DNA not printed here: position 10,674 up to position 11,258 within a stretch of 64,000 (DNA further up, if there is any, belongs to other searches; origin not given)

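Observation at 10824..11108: Extra 94-codon ORF wired into the ATP synthase operon between atpA and atpG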

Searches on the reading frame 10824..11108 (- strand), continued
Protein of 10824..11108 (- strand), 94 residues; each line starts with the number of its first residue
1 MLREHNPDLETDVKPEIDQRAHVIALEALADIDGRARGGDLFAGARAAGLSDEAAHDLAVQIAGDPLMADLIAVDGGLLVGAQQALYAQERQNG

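Call 89: find_encoding_contigs(protein=P0004, flank=3000, max_places=2)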
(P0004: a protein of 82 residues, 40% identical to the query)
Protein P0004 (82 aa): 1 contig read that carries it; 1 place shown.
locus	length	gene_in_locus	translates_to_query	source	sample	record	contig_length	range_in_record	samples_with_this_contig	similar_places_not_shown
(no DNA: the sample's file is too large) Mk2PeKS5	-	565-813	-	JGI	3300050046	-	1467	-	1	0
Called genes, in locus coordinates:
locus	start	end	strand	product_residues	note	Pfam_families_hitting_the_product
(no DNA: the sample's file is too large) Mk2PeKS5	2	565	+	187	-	?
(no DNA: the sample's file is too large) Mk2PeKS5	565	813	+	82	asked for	-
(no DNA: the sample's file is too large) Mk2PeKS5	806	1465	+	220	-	?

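Call 92: search_dna_similar(query=window:10827-11108:-, collection=phages, mode=protein, max_evalue=0.1, max_rows=5)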
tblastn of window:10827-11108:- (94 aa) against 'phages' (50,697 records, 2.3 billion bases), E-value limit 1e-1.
No match.

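Call 93: search_dna_similar(query=window:10827-11108:-, collection=plasmids, mode=protein, max_evalue=0.1, max_rows=5)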
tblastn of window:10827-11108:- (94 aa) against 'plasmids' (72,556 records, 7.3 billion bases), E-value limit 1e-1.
No match.
